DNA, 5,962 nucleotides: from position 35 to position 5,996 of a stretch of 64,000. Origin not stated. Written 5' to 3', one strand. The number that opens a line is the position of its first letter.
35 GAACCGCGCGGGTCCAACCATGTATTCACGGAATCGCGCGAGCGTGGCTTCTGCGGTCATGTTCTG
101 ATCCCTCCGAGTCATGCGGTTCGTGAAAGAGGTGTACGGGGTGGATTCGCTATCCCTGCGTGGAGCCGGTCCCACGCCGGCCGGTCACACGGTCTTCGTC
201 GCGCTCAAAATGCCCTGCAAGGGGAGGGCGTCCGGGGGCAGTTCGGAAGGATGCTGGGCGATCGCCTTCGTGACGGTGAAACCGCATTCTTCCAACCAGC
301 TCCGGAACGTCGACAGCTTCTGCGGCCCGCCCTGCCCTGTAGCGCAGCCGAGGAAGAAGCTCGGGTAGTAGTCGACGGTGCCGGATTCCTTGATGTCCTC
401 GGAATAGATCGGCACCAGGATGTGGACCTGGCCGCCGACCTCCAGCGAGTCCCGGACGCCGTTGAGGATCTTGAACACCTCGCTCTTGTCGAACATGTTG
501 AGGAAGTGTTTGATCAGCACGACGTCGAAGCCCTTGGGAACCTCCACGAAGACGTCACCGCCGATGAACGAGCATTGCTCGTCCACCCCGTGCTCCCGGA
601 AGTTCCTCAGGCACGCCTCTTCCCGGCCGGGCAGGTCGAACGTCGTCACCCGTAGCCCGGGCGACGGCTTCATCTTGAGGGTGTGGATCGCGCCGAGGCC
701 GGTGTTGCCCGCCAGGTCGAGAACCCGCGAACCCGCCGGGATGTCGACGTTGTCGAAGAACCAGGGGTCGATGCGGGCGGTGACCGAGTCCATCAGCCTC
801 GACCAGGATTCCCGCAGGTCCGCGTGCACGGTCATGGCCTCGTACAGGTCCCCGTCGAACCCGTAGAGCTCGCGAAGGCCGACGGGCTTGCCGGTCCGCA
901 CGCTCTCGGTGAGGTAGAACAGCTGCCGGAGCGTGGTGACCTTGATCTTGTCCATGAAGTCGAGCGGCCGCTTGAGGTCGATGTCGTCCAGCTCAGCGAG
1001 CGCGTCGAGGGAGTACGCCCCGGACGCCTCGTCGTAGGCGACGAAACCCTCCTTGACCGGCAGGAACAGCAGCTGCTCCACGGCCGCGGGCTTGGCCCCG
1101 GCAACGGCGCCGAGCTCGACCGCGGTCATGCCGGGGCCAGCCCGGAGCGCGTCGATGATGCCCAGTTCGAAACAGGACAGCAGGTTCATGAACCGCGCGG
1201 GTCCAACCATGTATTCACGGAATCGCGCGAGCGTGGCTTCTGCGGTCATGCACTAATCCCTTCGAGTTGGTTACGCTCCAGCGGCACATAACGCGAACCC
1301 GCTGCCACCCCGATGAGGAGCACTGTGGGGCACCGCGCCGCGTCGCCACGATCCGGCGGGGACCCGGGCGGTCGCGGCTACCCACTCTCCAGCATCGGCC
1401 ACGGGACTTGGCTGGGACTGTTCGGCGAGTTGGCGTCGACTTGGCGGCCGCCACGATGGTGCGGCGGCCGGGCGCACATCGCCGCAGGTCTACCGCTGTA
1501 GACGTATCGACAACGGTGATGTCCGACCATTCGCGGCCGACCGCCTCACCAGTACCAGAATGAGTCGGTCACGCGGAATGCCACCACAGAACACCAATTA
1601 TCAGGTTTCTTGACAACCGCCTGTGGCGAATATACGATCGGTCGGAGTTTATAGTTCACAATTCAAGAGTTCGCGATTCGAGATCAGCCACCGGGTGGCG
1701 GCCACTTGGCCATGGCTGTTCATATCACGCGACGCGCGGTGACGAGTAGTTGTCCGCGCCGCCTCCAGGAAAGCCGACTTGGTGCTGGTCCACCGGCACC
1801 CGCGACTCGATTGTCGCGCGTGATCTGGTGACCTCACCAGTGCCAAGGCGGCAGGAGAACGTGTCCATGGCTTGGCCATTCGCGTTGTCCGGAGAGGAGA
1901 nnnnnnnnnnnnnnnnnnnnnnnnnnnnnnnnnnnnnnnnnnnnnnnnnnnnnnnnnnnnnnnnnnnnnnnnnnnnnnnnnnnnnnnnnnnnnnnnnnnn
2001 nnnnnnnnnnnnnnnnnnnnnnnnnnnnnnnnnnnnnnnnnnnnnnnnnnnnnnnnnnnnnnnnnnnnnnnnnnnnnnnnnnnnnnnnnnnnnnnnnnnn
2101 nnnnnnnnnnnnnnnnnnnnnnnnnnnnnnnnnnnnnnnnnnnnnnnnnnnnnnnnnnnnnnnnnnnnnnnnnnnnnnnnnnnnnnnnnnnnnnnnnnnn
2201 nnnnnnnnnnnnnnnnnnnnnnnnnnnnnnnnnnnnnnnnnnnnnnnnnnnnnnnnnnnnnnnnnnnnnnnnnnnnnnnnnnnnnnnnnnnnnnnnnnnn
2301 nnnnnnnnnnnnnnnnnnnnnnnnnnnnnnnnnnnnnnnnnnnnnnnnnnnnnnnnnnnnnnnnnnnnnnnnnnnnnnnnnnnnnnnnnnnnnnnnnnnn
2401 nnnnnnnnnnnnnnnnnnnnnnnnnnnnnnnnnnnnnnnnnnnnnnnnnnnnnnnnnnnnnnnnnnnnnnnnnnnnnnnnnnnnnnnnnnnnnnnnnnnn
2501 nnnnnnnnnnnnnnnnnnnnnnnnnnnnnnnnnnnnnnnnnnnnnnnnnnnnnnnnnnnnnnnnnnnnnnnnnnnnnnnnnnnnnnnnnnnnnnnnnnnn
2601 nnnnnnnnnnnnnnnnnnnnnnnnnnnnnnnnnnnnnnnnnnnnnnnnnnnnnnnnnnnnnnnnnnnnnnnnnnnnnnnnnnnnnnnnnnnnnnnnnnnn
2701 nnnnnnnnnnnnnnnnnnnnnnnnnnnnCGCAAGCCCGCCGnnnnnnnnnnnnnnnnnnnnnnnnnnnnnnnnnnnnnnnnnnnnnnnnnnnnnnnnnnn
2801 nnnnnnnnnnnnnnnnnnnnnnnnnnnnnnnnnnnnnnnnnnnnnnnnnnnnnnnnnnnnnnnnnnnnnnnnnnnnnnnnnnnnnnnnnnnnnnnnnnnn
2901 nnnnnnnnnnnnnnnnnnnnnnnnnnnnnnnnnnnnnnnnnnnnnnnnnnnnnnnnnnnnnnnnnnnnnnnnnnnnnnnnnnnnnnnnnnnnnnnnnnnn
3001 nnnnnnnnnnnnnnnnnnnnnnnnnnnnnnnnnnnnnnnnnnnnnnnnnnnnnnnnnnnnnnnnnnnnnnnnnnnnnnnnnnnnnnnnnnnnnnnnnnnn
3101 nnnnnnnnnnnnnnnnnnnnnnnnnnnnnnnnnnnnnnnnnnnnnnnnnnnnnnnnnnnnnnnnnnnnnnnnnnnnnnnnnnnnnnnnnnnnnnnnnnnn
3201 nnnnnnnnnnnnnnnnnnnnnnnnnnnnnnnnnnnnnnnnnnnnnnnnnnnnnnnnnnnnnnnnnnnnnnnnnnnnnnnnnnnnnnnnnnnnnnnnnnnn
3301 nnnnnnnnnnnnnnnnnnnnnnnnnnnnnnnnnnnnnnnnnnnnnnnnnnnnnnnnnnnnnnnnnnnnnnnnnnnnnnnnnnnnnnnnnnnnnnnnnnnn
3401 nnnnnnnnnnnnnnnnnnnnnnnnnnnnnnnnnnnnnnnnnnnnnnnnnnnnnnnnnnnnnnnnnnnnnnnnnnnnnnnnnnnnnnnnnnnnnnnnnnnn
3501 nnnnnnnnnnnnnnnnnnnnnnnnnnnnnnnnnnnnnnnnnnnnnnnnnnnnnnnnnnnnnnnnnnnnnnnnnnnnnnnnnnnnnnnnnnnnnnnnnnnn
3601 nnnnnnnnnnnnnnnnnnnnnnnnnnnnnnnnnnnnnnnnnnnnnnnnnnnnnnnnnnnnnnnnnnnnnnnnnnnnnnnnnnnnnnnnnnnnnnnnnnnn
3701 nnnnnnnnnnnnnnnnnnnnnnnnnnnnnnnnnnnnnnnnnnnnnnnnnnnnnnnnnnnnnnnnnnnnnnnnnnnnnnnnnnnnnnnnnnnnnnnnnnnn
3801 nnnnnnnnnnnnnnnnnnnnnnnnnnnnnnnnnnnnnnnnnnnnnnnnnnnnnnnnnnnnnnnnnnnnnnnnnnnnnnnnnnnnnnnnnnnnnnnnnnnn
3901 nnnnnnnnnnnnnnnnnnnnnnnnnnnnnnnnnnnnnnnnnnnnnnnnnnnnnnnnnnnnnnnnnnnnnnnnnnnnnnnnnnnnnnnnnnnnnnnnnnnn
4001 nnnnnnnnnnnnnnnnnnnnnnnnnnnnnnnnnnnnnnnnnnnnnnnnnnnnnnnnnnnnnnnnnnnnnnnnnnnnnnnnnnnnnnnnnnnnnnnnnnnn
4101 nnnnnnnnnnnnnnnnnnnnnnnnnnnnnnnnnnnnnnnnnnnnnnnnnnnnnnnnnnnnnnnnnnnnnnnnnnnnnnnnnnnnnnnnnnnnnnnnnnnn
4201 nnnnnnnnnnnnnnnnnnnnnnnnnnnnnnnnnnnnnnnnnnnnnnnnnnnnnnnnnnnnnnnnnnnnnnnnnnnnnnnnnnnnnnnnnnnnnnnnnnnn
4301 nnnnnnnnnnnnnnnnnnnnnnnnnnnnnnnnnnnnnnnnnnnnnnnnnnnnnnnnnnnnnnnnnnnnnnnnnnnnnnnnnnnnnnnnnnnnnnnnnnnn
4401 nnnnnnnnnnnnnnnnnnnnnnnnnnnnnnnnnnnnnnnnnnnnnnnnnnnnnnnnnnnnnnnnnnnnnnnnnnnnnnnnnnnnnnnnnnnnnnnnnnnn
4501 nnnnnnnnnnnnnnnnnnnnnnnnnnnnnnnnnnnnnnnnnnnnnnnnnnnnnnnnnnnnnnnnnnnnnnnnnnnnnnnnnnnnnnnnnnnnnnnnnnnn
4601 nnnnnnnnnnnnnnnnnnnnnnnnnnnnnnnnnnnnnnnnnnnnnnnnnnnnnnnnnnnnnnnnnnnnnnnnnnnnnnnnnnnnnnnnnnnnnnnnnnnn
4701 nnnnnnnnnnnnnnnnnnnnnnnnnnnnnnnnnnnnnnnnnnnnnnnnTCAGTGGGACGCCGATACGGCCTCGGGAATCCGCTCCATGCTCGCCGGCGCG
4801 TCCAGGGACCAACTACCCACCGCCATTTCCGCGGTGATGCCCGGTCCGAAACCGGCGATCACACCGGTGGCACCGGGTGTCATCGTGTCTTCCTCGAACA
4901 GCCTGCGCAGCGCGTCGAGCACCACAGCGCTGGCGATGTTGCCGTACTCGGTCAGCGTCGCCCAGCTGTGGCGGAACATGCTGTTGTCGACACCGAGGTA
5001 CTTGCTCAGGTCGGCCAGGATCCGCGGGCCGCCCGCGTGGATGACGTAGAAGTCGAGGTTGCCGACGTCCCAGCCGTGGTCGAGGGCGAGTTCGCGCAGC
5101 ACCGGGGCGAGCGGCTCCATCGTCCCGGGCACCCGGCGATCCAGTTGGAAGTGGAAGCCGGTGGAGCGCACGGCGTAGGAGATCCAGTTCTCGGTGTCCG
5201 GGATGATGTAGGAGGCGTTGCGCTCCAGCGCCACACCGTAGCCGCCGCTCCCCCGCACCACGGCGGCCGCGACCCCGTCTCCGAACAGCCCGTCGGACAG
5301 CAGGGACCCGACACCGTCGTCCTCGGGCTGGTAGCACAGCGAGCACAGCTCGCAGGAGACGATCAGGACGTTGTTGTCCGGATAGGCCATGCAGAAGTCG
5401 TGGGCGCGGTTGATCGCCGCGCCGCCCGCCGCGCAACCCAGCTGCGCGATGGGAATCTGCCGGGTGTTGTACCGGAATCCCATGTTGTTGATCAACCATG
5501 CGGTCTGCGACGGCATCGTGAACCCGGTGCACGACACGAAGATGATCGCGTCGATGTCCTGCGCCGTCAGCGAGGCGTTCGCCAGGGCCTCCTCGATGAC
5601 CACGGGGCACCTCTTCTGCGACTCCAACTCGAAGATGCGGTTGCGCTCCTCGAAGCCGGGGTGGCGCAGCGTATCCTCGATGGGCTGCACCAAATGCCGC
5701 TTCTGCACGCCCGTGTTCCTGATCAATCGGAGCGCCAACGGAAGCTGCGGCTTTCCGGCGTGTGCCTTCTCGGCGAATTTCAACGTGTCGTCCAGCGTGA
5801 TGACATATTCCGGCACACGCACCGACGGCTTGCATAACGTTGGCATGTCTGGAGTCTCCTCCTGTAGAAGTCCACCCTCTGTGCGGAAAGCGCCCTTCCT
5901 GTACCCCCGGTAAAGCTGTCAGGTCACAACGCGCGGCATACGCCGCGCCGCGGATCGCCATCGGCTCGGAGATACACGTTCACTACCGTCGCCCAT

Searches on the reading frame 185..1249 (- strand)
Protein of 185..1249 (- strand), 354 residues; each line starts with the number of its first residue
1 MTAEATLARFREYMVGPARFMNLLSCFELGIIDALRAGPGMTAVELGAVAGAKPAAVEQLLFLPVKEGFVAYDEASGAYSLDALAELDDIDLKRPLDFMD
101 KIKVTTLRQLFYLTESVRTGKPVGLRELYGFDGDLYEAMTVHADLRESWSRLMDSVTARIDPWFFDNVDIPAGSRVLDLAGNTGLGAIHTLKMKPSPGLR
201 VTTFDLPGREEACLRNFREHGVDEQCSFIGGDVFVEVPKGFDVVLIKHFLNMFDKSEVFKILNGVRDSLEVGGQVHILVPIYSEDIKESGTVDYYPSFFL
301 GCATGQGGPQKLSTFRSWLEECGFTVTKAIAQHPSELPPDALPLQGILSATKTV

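Call 6: search_protein_families(library=pfam, proteins=[window:185-1249:-])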
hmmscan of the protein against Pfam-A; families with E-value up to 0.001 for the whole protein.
window:185-1249:- (354 aa): 2 families
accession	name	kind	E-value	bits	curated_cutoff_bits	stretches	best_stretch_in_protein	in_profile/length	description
PF00891.24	Methyltransf_2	-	3.3e-15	56.4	22.3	1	112-324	3-209/210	O-methyltransferase domain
PF08100.18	Dimerisation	-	3.8e-06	27.1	25.6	1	9-86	8-88/93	O-methyltransferase dimerisation domain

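Call 53: search_protein_families(library=ncbifam, proteins=[window:185-1249:-], max_evalue=0.00001)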
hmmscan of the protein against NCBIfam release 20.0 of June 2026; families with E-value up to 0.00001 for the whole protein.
window:185-1249:- (354 aa): 1 family
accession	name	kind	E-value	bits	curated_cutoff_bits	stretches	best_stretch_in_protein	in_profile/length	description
NF053543.1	FlxJ_fam_MTase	equivalog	1.6e-18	66.8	560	1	16-291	23-297/352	FlxJ family methyltransferase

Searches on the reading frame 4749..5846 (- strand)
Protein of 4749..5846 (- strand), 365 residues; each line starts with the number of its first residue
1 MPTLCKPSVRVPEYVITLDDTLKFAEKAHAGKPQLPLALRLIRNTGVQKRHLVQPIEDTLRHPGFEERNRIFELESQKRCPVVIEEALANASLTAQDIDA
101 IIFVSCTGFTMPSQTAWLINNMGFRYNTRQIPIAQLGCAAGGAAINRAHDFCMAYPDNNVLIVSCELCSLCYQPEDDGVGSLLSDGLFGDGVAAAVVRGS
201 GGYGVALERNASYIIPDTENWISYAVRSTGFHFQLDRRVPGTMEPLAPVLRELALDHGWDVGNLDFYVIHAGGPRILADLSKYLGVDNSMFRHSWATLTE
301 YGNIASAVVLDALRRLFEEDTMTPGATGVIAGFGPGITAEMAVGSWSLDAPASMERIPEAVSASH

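Call 6: search_protein_families(library=pfam, proteins=[window:4749-5846:-])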
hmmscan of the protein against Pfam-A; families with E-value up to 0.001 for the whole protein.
window:4749-5846:- (365 aa): 5 families
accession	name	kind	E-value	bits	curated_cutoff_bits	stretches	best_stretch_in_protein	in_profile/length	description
PF02797.21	Chal_sti_synt_C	-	1.1e-17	64.9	27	1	210-342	5-145/151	Chalcone and stilbene synthases, C-terminal domain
PF00195.25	Chal_sti_synt_N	-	9.6e-17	61.6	27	1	62-197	85-221/225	Chalcone and stilbene synthases, N-terminal domain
PF08392.18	FAE1_CUT1_RppA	-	2.9e-12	47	27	1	30-197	40-203/290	FAE1/Type III polyketide synthase-like protein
PF08541.16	ACP_syn_III_C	-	5.7e-11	42.9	26.6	1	257-343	4-87/90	3-Oxoacyl-[acyl-carrier-protein (ACP)] synthase III C terminal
PF08545.16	ACP_syn_III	-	0.0006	20.1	24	0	135-201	4-65/80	3-Oxoacyl-[acyl-carrier-protein (ACP)] synthase III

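Call 11: find_encoding_contigs(protein=window:4749-5846:-, flank=3000, max_places=4)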
Protein window:4749-5846:- (365 aa): no gene with exactly this product is on record in the collection.

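Call 53: search_protein_families(library=ncbifam, proteins=[window:4749-5846:-], max_evalue=0.00001)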
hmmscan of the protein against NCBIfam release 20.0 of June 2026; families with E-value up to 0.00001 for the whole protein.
window:4749-5846:- (365 aa): 6 families
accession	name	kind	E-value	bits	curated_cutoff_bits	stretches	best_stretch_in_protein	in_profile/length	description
NF042429.2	DHPHCoAsyn_DpgA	equivalog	2.6e-40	138.4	425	1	42-346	33-350/350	3,5-dihydroxyphenylacetyl-CoA synthase DpgA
NF006829.0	PRK09352.1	subfamily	8.6e-17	61.1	249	1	78-339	55-314/322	beta-ketoacyl-ACP synthase 3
TIGR00747.1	fabH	subfamily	2.7e-15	56.2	292.1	1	85-200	60-169/322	beta-ketoacyl-ACP synthase III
NF005541.0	PRK07204.1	equivalog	8.3e-10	38.5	402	1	84-338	60-321/329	beta-ketoacyl-ACP synthase III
NF005703.0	PRK07515.1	equivalog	1.4e-09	37.3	304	0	46-197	63-210/373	beta-ketoacyl-ACP synthase III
NF006720.0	PRK09258.1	equivalog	7.1e-06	25.5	285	0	251-346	246-338/338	3-oxoacyl-ACP synthase III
